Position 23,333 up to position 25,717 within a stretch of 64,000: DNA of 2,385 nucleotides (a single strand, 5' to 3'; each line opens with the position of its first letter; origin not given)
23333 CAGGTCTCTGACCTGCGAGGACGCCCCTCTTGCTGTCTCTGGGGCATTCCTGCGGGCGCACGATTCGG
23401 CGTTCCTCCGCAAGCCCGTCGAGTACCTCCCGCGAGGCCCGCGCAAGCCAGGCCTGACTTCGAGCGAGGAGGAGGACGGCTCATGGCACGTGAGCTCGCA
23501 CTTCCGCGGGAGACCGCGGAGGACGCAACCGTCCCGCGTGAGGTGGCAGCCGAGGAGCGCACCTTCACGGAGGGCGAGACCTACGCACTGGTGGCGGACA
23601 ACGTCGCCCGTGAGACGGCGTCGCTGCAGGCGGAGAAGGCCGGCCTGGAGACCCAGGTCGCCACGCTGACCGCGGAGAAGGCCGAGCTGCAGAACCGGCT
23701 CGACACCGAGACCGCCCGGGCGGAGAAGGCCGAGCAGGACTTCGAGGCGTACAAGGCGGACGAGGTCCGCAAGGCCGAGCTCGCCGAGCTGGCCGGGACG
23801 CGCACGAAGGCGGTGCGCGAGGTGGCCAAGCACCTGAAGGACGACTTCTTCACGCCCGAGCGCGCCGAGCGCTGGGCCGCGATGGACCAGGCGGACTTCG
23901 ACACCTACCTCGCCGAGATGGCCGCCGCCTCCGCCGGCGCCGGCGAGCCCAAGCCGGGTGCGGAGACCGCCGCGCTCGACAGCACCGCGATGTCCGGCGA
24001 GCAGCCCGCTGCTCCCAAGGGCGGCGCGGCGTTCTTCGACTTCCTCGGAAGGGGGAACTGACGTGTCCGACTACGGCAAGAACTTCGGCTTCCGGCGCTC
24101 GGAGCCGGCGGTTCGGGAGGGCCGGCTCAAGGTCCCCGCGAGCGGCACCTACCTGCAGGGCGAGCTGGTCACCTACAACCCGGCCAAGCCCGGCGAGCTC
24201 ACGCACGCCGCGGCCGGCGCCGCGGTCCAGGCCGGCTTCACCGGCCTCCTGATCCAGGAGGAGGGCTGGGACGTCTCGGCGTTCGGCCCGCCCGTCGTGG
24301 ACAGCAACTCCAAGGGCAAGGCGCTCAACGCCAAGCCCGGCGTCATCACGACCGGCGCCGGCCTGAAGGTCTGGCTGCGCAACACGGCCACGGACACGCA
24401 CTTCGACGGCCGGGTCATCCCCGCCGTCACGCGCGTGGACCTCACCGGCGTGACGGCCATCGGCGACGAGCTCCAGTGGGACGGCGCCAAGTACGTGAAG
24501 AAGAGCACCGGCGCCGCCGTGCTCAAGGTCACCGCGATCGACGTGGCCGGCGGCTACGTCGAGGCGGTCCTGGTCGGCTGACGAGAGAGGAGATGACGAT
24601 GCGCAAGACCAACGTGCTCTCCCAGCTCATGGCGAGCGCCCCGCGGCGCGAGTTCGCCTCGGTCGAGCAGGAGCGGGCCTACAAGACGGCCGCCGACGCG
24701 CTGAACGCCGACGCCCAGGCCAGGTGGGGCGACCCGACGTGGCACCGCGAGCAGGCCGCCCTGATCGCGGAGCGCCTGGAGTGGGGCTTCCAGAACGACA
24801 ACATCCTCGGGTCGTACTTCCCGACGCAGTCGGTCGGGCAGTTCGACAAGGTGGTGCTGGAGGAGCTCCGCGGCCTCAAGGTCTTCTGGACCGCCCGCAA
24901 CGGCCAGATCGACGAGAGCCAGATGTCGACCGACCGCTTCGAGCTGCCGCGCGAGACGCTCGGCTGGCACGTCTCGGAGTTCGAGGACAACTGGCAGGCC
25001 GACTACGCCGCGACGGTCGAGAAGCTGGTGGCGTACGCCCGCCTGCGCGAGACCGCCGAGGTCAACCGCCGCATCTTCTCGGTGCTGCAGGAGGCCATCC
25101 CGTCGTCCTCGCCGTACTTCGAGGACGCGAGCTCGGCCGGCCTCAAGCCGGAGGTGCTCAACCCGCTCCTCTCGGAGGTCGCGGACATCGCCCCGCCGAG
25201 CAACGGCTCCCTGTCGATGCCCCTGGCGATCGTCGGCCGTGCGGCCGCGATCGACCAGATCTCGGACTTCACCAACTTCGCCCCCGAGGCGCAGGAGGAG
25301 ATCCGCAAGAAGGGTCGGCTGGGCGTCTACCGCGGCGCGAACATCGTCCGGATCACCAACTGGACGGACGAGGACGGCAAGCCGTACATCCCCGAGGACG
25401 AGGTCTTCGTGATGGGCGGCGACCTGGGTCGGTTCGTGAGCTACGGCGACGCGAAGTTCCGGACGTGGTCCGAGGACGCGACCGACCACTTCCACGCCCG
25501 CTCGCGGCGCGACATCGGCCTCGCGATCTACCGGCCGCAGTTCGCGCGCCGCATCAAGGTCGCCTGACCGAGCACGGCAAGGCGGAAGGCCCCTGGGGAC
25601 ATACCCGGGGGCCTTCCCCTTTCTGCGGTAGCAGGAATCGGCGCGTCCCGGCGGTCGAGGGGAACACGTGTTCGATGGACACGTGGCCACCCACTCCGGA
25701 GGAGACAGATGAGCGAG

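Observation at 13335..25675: Three LexA/Cheo-like SOS boxes placed just downstream of IR operators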

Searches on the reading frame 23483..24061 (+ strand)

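Call 96: search_protein_families(library=phrogs, proteins=[window:23483-24061:+], max_evalue=0.01)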
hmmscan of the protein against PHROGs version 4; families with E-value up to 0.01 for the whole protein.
window:23483-24061:+ (192 aa): 1 family
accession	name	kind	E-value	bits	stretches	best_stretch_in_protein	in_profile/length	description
phrog_530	-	head and packaging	0.0046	17.2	1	30-122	215-300/390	head maturation protease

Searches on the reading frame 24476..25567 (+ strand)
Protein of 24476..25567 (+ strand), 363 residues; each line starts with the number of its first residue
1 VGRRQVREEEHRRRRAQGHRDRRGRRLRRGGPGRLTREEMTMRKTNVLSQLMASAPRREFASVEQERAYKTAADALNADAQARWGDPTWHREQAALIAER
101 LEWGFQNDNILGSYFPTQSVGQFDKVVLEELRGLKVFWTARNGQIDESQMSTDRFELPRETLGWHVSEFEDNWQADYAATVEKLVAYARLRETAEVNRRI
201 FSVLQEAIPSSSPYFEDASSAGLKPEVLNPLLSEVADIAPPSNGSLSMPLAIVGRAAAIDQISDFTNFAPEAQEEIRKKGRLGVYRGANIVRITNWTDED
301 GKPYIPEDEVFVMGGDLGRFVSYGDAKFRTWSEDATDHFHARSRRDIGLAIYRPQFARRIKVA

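Call 16: search_protein_families(library=pfam, proteins=[window:24476-25567:+], max_evalue=0.01)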
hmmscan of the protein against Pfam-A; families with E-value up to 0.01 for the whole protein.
window:24476-25567:+ (363 aa): 1 family
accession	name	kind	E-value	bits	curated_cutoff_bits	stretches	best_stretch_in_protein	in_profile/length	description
PF18548.6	MetOD2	-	0.00065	20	30.6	1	182-220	20-60/88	Metanogen output domain 2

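Call 17: search_protein_families(library=phrogs, proteins=[window:24476-25567:+], max_evalue=0.001)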
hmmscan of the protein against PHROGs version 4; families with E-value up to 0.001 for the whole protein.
window:24476-25567:+ (363 aa): 2 families
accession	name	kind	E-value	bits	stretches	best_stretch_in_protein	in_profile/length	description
phrog_16565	-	unknown function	6.7e-24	85.7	1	69-362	25-311/312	-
phrog_4088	-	unknown function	0.0003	21.2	1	193-314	162-278/332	-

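Call 20: search_dna_similar(query=window:24476-25567:+, collection=phages, mode=protein, max_rows=25)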
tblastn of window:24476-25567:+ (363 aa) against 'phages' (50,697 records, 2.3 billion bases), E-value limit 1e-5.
Records with a match: 24; places in all: 24; records where one place covers at least 80% of the query: 0.
Best place of each record, by identity: <60% 24.
By first word of the organism name: Bacillus 22; Caudovirales 1; Microcystis 1.
By host as written in the record: Bacillus anthracis ST-1 4; Bacillus megaterium Km Sp- 4; Bacillus cereus ATCC 27348 4; Bacillus cereus 4; Bacillus megaterium Km 4; Bacillus cereus BGSC 6E1 2; - 1; Microcystis aeruginosa FACHB-942 1.
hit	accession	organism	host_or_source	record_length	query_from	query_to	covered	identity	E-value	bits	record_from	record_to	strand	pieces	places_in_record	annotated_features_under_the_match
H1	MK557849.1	Caudovirales GX15bay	mangrove soil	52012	84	360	76%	33.0%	3e-42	162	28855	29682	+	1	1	hypothetical protein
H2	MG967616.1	Bacillus phage v_B-Bak1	Bacillus anthracis ST-1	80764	92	362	75%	26.1%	2e-17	90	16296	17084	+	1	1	hypothetical protein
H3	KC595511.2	Bacillus phage Basilisk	Bacillus cereus BGSC 6E1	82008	92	362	75%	26.1%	2e-17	90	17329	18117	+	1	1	hypothetical protein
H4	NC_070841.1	Bacillus phage Basilisk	Bacillus cereus BGSC 6E1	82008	92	362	75%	26.1%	2e-17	90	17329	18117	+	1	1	hypothetical protein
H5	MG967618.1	Bacillus phage v_B-Bak10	Bacillus anthracis ST-1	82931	92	362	75%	26.1%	2e-17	90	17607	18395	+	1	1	hypothetical protein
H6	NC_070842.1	Bacillus phage v_B-Bak10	Bacillus anthracis ST-1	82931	92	362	75%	26.1%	2e-17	90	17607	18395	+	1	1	hypothetical protein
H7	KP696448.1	Bacillus phage Stills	Bacillus megaterium Km Sp-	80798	87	363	76%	25.3%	1e-15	85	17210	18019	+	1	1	hypothetical protein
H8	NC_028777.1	Bacillus phage Stills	Bacillus megaterium Km Sp-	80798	87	363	76%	25.3%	1e-15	85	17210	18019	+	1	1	hypothetical protein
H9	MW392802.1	Bacillus phage BCPST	Bacillus cereus ATCC 27348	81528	92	362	75%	25.7%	9e-17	88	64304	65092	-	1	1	hypothetical protein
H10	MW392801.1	Bacillus phage BCP6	Bacillus cereus ATCC 27348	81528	92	362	75%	25.7%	9e-17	88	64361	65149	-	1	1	hypothetical protein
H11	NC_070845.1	Bacillus phage BCPST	Bacillus cereus ATCC 27348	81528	92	362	75%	25.7%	9e-17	88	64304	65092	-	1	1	hypothetical protein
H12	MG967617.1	Bacillus phage v_B-Bak6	Bacillus anthracis ST-1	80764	92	362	75%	25.7%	1e-16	87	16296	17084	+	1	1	hypothetical protein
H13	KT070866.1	Bacillus phage PBC4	Bacillus cereus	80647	92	361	74%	25.8%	2e-14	81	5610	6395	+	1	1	hypothetical protein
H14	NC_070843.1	Bacillus phage PBC4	Bacillus cereus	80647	92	361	74%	25.8%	2e-14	81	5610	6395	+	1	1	hypothetical protein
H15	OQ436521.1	Bacillus phage BSG01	Bacillus cereus ATCC 27348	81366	92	361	74%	25.8%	2e-14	81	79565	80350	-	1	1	hypothetical protein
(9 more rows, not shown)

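Call 38: find_homologous_proteins(query=window:24593-25567:+, max_evalue=1e-20)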
Query window:24593-25567:+ (324 aa): 376 proteins with E <= 1e-20 among 3208 candidates; the best 120 are listed.
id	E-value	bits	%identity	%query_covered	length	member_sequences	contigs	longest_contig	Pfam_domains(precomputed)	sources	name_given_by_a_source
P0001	4.7e-214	728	100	100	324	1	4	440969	PF27364.1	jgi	jgi:hypothetical protein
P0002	1.6e-183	627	84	99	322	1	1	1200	PF27364.1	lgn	-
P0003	1.3e-181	621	84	99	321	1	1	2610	PF27364.1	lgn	-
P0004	1.6e-181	621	83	99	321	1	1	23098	PF27364.1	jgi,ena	-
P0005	1.2e-178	611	81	99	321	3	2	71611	PF27364.1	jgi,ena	-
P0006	3.0e-177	607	83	99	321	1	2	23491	PF27364.1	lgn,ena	-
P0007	5.8e-177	606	79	99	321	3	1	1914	PF27364.1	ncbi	-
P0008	3.1e-175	600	82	99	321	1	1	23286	PF27364.1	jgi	jgi:hypothetical protein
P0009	2.9e-167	574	77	99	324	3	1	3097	PF27364.1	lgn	-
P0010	4.6e-165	567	76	98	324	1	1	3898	PF27364.1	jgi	jgi:hypothetical protein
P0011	2.9e-164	564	76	98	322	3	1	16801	PF27364.1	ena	-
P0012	2.5e-160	551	75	98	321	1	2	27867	PF27364.1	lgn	-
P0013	2.6e-156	538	72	98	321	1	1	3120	PF27364.1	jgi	-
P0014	7.7e-155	533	72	98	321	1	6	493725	PF27364.1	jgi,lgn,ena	-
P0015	2.6e-139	482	66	98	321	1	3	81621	PF27364.1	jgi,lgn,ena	-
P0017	2.1e-133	463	63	99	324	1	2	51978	PF27364.1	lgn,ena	-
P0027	3.3e-101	357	52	99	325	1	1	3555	PF27364.1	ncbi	-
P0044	3.9e-97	344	51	98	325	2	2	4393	PF27364.1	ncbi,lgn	-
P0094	1.3e-92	329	50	98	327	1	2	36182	-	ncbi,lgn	-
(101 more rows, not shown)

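Call 40: find_encoding_contigs(protein=P0005, flank=10000, max_places=2)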
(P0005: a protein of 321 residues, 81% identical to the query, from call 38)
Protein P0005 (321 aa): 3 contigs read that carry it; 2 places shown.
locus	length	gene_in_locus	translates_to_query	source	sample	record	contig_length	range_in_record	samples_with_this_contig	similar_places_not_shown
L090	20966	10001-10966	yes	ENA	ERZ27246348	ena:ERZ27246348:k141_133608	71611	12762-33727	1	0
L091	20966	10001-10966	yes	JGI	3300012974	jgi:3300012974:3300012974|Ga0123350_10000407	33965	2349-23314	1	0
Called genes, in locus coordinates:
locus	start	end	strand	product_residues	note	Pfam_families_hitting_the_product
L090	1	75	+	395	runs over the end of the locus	PF24827:AstE_AspA_cat (weak)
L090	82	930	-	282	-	-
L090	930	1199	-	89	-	-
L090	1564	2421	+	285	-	-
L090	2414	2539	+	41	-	-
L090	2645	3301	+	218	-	-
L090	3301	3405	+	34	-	-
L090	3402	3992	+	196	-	-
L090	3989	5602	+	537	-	-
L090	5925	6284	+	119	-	-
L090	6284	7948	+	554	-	-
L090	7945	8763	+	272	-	-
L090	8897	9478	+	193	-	-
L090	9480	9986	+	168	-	-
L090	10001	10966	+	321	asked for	PF27364:YonB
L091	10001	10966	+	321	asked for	PF27364:YonB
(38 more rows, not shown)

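Call 41: find_encoding_contigs(protein=P0004, flank=10000, max_places=2)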
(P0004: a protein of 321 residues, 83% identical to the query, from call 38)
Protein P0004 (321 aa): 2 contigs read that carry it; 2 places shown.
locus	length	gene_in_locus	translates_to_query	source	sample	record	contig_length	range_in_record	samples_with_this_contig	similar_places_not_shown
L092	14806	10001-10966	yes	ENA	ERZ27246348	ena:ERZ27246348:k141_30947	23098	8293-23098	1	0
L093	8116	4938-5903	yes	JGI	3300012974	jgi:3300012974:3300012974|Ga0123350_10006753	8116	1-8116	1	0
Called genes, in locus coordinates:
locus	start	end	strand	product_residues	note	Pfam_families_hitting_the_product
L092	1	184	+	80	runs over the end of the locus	-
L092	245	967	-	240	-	-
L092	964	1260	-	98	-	-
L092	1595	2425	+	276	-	-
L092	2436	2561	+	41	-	-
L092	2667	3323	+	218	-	-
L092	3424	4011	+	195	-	-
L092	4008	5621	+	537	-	-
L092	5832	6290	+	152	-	-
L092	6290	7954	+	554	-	-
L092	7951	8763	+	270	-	-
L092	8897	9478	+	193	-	-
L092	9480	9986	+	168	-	-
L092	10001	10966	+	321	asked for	PF27364:YonB (weak)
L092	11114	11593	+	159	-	-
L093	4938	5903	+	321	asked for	PF27364:YonB (weak)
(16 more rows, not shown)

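Call 42: find_encoding_contigs(protein=P0014, flank=10000, max_places=2)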
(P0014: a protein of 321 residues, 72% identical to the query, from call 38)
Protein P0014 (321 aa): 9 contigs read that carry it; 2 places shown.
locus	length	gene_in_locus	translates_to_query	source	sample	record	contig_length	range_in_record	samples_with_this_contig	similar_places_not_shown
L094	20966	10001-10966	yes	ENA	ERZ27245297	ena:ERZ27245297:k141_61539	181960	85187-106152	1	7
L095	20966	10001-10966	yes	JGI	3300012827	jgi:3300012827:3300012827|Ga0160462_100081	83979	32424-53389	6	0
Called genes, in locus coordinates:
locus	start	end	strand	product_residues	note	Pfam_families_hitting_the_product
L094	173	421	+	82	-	PF13384:HTH_23, PF13518:HTH_28, PF13551:HTH_29 (weak)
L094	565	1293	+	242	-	-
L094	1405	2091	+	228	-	-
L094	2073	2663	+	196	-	-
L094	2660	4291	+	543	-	-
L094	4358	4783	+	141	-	-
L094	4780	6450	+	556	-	-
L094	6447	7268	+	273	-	-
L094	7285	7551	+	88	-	-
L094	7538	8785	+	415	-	-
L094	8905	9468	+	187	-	-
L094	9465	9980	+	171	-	-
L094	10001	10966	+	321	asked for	PF27364:YonB (weak)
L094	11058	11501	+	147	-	PF24243:Phage_tail_C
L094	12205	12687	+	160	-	-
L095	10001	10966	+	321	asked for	PF27364:YonB (weak)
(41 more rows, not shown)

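Call 46: find_encoding_contigs(protein=P0006, flank=10000, max_places=1)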
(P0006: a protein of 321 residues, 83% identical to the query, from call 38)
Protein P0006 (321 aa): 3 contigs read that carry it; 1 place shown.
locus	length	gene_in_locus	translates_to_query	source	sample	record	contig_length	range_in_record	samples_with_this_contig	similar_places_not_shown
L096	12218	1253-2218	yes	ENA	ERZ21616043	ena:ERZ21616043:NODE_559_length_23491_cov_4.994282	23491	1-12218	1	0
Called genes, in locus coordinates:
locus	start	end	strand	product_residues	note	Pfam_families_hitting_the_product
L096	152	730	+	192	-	-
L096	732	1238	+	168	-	-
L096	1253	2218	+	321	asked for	PF27364:YonB (weak)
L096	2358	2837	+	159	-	-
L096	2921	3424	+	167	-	-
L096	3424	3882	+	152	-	-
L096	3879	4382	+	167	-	-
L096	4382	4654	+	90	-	-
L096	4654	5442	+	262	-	-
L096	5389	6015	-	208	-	-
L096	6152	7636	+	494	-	PF01833:TIG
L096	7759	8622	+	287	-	-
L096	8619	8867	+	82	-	-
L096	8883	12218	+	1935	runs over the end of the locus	PF13384:HTH_23 (faint)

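Call 47: find_encoding_contigs(protein=P0008, flank=10000, max_places=1)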
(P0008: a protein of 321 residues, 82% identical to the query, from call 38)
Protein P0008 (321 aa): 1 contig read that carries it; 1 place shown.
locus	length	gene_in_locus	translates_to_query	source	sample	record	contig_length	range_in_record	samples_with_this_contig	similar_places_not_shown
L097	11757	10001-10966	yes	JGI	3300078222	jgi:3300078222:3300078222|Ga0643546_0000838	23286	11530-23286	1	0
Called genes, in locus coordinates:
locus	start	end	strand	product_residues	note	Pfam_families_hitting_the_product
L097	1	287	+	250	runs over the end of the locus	-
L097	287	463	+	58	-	-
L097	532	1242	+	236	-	-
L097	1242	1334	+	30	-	-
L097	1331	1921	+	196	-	PF13560:HTH_31 (faint)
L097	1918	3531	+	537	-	-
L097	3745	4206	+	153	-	-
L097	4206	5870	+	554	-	-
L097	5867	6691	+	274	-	-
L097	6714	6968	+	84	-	-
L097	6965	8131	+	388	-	-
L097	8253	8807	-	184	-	-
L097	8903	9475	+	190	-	-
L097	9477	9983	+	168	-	-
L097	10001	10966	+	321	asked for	PF27364:YonB (weak)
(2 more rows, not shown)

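Call 48: find_encoding_contigs(protein=P0012, flank=10000, max_places=1)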
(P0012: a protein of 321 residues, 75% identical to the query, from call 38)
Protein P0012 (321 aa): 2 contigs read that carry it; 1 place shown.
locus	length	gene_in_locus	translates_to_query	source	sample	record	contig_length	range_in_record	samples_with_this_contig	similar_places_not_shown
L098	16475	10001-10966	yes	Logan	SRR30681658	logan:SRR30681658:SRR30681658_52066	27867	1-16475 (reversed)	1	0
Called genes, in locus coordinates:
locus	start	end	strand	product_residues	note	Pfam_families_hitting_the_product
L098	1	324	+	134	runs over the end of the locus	-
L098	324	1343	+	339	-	-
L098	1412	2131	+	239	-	-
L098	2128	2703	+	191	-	-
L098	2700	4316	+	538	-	-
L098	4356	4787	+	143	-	-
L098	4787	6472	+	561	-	-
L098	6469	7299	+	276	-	-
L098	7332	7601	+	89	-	-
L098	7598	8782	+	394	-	-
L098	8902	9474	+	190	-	-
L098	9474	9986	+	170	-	-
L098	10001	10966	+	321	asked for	PF27364:YonB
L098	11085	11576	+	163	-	-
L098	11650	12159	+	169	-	-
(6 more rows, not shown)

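Call 49: find_encoding_contigs(protein=P0011, flank=10000, max_places=1)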
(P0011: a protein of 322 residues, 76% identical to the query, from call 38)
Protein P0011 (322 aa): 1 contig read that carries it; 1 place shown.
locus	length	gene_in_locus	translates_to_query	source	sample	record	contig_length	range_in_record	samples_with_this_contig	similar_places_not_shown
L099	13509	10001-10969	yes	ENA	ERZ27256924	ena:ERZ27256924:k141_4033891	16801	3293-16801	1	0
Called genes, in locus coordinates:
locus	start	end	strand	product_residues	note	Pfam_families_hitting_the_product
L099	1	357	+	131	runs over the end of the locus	-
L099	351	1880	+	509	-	PF13604:AAA_30 (weak), PF01443:Viral_helicase1 (faint), PF13245:AAA_19, PF00580:UvrD-helicase (weak), PF13361:UvrD_C, PF13538:UvrD_C_2 (weak)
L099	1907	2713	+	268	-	-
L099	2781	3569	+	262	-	-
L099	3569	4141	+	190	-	-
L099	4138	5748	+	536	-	-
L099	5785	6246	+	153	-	-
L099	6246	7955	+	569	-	-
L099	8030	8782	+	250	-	-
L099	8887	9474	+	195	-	-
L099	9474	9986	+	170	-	-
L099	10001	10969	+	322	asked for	PF27364:YonB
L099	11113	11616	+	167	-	-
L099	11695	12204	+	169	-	-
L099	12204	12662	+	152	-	-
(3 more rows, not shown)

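Call 72: find_encoding_contigs(protein=P0003, flank=3000, max_places=1)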
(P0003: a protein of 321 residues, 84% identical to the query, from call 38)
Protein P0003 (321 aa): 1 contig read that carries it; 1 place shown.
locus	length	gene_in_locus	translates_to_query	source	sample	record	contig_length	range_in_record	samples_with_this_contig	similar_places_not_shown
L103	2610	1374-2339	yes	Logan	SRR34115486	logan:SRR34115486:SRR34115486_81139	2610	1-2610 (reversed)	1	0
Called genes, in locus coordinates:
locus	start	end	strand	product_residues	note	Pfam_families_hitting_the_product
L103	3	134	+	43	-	?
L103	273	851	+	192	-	-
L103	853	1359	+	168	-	-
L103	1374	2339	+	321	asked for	PF27364:YonB (weak)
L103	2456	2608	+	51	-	?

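Call 73: find_encoding_contigs(protein=P0010, flank=3000, max_places=1)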
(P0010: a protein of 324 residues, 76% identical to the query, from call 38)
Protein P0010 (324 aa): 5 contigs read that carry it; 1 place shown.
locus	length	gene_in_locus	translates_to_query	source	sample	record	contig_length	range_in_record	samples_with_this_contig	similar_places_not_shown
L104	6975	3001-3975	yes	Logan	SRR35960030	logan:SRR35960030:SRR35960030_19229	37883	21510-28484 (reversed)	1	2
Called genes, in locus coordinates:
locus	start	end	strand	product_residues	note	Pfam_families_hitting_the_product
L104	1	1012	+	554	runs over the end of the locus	-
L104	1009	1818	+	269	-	-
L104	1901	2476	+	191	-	-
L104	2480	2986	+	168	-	-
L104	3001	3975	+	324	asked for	PF27364:YonB (weak)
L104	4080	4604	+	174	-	-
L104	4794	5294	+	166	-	-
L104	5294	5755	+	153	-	-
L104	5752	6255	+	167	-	-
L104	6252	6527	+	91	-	-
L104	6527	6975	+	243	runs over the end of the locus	-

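Call 74: find_encoding_contigs(protein=P0017, flank=10000, max_places=1)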
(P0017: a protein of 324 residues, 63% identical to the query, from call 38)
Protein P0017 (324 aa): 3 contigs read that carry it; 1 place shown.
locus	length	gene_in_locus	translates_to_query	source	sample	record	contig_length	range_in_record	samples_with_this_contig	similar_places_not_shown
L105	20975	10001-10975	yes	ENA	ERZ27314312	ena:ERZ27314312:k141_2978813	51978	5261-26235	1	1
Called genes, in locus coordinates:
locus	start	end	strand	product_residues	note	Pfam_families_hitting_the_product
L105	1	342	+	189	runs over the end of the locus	PF13560:HTH_31 (weak)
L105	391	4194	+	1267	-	PF13403:Hint_2, PF14528:LAGLIDADG_3 (faint), PF14890:Intein_splicing (faint)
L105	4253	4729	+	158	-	-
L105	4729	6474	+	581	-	-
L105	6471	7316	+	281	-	-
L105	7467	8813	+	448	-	-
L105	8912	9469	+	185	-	-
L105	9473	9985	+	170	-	-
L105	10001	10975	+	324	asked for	PF27364:YonB (weak)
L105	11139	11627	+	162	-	-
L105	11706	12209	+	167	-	-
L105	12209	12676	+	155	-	-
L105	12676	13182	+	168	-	-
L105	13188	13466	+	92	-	-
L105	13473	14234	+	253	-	-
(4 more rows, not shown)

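Call 98: find_related_loci(query=A7, collection=viral_contigs, flank=10000)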
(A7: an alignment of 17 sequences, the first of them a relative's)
Query A7 (324 aa) in viral_contigs; peptide patterns used: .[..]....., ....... (x = any residue, [..] = any of these).
53 stretches matched a pattern; 8 encode a relative of the query (tblastn E <= 1e-3); 8 distinct loci.
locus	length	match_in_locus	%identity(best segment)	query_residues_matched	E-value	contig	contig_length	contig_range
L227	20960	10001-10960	81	5-324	0e+0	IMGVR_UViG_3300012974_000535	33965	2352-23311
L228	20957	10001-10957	75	6-324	3e-171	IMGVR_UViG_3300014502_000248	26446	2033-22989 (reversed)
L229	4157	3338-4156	82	5-277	5e-160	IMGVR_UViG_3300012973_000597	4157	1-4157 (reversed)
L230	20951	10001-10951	72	6-322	2e-153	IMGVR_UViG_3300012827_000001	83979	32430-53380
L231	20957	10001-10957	66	6-324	2e-145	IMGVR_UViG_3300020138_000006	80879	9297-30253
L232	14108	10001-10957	66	6-324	1e-145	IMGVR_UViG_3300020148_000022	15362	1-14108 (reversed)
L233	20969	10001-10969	48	3-324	2e-104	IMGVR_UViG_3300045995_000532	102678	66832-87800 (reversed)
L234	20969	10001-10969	48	3-324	2e-104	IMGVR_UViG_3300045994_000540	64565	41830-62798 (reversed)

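Call 101: find_related_loci(query=A7, collection=genome_contigs, flank=10000)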
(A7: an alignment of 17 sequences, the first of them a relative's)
Query A7 (324 aa) in genome_contigs; peptide patterns used: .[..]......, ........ (x = any residue, [..] = any of these).
22 stretches matched a pattern, but none encodes a relative of the query by tblastn (E <= 1e-3).

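Call 102: list_cluster_members(proteins=[P0007, P0027, P0044, P0094])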
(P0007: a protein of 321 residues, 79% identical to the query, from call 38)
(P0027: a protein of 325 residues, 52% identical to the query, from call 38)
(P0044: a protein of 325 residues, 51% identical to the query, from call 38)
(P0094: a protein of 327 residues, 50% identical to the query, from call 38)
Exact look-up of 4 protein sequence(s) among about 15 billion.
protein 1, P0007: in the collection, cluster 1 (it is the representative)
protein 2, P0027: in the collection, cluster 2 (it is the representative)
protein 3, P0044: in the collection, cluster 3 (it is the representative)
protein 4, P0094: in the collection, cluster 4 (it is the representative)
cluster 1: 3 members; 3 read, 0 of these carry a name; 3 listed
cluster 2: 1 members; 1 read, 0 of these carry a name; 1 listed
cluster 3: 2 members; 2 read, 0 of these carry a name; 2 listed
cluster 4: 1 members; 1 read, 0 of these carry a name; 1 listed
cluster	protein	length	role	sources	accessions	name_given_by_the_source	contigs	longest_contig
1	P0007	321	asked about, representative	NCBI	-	-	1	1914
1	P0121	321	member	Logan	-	-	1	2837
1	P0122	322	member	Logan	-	-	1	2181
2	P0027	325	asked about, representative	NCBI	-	-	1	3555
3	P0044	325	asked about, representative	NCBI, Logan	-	-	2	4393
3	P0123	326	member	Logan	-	-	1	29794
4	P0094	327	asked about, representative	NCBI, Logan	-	-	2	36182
